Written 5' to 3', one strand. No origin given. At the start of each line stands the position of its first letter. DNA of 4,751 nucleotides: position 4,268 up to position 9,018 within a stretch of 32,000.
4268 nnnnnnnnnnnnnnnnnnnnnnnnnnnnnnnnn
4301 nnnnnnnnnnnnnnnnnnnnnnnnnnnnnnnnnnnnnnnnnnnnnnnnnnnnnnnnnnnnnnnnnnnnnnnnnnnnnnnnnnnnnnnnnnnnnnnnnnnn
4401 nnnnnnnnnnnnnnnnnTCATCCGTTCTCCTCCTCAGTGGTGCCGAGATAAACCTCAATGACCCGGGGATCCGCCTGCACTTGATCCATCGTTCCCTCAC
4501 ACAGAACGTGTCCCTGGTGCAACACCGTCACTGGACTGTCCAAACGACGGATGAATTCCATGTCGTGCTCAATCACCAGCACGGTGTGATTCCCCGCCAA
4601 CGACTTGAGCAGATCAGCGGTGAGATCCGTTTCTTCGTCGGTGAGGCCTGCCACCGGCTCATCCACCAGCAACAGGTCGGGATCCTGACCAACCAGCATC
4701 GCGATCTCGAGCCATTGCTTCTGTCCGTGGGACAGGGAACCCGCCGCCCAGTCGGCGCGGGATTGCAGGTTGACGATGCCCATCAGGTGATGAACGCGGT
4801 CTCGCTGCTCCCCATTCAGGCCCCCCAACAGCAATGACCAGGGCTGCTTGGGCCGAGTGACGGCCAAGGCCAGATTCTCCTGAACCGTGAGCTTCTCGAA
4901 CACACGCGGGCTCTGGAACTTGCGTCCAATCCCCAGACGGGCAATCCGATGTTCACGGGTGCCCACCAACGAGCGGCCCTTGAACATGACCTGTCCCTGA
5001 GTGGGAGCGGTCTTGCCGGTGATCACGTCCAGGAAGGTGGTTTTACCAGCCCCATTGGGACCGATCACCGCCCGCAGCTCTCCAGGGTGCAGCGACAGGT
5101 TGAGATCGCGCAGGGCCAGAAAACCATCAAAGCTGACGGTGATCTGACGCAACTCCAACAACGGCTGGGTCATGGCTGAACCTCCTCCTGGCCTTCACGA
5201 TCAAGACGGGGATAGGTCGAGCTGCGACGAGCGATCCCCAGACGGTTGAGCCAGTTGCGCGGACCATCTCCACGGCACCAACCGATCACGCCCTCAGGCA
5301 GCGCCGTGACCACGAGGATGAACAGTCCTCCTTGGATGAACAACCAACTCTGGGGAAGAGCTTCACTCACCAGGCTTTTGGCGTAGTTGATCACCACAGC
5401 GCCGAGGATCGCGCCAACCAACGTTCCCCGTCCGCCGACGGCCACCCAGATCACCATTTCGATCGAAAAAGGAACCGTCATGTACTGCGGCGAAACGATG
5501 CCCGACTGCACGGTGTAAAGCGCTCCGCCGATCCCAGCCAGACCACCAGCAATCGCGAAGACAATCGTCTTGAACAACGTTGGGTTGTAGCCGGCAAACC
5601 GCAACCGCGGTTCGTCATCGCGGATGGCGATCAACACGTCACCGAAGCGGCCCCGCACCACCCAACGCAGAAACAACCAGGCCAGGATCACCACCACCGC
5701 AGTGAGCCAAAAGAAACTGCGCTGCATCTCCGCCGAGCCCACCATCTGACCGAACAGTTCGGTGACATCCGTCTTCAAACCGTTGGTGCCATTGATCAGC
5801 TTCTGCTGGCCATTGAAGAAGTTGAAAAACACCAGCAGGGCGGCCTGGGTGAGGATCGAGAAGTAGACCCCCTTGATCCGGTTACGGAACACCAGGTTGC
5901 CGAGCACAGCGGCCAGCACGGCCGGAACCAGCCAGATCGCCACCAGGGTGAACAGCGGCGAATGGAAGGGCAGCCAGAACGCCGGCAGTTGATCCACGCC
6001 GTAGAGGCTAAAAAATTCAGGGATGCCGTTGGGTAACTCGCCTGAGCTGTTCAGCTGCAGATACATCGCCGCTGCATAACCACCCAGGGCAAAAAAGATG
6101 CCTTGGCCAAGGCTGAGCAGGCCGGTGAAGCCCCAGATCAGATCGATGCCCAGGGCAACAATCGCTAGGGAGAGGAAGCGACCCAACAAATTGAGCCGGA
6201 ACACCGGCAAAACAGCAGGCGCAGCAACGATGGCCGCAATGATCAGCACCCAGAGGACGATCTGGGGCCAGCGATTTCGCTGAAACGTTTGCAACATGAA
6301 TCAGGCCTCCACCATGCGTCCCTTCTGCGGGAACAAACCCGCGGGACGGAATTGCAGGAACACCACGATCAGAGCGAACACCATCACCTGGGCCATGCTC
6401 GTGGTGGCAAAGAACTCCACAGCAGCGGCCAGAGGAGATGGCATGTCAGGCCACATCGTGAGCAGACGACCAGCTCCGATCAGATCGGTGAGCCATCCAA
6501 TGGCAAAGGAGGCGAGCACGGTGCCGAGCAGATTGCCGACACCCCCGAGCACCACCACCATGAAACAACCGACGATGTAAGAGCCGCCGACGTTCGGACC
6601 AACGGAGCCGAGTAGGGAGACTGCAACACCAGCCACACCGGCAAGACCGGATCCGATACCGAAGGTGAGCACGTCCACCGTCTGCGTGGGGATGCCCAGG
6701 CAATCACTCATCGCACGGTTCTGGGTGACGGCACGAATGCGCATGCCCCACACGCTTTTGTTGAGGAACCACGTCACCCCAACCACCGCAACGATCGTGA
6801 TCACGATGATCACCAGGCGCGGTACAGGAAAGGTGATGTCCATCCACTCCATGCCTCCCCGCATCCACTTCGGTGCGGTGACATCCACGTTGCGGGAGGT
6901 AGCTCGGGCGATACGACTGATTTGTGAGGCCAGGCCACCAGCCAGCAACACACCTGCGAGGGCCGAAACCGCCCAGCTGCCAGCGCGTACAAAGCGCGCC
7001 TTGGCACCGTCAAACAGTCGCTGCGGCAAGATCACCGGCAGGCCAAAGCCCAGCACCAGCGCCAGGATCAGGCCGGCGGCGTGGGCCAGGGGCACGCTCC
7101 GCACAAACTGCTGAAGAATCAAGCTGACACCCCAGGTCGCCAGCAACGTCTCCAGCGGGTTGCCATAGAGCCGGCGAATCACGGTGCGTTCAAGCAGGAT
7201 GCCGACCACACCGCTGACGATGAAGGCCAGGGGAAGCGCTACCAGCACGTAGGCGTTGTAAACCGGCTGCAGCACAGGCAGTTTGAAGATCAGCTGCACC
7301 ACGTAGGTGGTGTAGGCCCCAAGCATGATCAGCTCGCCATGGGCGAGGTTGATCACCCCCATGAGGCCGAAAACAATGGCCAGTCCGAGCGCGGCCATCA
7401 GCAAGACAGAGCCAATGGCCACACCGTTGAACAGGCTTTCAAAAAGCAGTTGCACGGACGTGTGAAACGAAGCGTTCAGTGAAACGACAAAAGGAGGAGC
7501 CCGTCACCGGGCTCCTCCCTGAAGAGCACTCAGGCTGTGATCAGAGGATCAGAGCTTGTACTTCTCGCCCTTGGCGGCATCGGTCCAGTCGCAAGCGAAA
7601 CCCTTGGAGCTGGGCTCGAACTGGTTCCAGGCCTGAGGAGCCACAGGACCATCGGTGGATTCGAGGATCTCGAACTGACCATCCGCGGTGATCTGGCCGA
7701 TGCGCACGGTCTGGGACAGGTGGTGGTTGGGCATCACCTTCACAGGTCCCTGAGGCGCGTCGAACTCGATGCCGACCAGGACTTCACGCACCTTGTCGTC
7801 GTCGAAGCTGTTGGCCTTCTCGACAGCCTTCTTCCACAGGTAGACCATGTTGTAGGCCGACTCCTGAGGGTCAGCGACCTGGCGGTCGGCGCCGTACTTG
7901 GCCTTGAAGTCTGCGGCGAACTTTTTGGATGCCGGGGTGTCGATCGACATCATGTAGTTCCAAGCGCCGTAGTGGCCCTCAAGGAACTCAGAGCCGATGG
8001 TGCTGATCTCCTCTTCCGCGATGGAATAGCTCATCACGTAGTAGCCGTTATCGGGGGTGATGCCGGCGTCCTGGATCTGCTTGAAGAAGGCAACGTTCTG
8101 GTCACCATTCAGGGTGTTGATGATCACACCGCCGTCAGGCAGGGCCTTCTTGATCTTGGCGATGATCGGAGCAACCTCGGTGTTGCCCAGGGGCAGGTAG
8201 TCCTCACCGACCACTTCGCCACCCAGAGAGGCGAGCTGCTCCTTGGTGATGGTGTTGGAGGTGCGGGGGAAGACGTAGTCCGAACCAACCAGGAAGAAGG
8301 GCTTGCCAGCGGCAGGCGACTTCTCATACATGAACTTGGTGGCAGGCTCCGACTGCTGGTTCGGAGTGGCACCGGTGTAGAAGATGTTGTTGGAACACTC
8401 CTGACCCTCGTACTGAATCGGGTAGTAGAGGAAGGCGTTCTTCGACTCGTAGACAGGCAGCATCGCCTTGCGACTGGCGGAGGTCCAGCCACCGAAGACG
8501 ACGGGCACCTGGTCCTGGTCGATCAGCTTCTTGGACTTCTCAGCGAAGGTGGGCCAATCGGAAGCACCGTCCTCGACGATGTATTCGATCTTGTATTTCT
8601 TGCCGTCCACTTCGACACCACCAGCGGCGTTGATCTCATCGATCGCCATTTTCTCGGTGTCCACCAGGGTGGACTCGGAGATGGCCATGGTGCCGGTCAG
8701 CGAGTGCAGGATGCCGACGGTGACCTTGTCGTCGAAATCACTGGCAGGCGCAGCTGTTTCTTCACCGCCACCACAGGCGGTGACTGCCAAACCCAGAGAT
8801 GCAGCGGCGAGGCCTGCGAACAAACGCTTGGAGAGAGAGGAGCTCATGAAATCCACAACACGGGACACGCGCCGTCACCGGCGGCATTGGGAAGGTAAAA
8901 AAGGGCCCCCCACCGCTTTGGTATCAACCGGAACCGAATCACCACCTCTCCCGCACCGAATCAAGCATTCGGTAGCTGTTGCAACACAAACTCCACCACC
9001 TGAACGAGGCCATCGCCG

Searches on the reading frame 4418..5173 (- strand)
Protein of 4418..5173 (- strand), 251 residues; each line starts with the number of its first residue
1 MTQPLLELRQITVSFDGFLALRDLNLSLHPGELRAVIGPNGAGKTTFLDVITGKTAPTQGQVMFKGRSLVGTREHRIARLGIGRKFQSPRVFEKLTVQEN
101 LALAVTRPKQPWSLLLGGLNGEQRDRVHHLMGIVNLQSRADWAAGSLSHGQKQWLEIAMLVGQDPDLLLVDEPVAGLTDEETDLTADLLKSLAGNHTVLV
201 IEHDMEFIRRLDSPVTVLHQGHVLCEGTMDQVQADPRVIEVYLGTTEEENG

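Call 57: search_protein_families(library=pfam, proteins=[window:4418-5173:-], max_evalue=0.00001)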
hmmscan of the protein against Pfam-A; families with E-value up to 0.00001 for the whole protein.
window:4418-5173:- (251 aa): 4 families
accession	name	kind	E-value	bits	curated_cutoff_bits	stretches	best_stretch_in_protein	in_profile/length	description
PF00005.33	ABC_tran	-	4.8e-31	108.6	25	1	21-175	1-137/137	ABC transporter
PF12399.14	BCA_ABC_TP_C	-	1.6e-10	40.8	25.5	1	223-246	2-25/27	Branched-chain amino acid ATP-binding cassette transporter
PF13304.12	AAA_21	-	1.6e-08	35.4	27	0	35-51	3-19/304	AAA domain, putative AbiEii toxin, Type IV TA system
PF02463.25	SMC_N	-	1.1e-07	31.9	40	0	135-220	125-214/220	RecF/RecN/SMC N terminal domain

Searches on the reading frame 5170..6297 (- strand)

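Call 57: search_protein_families(library=pfam, proteins=[window:5170-6297:-], max_evalue=0.00001)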
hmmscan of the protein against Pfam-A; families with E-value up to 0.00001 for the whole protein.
window:5170-6297:- (375 aa): 1 family
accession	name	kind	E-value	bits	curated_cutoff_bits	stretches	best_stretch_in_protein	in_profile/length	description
PF02653.21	BPD_transp_2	-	4.1e-49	167.6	26.8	1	35-330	3-269/269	Branched-chain amino acid transport system / permease component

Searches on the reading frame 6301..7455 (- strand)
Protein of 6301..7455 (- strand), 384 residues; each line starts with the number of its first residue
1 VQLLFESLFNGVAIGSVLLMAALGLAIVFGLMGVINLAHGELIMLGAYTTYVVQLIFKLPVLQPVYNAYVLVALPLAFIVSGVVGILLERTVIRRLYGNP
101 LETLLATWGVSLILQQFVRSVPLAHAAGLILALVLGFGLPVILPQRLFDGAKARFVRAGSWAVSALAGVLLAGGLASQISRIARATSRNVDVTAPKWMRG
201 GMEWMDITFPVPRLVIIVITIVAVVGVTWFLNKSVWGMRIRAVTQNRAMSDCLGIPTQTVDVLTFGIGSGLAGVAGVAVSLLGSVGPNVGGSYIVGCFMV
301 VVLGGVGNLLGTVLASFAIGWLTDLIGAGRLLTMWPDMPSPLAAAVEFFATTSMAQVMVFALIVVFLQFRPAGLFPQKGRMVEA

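Call 57: search_protein_families(library=pfam, proteins=[window:6301-7455:-], max_evalue=0.00001)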
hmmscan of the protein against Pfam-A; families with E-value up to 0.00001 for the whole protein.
window:6301-7455:- (384 aa): 1 family
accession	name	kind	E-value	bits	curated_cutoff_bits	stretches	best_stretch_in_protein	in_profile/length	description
PF02653.21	BPD_transp_2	-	3.2e-35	122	26.8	2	117-366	55-268/269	Branched-chain amino acid transport system / permease component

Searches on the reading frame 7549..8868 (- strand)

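Call 57: search_protein_families(library=pfam, proteins=[window:7549-8868:-], max_evalue=0.00001)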
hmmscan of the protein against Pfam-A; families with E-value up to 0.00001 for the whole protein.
window:7549-8868:- (439 aa): 3 families
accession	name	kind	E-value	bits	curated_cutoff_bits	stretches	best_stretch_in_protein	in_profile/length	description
PF13433.12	Peripla_BP_5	-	6.5e-151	503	27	1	50-418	2-361/363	Periplasmic binding protein domain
PF13458.12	Peripla_BP_6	-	2.6e-83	281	31.7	1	48-398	1-343/343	Periplasmic binding protein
PF01094.35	ANF_receptor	-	4.1e-06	26.5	25.4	0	210-362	141-298/353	Receptor family ligand binding region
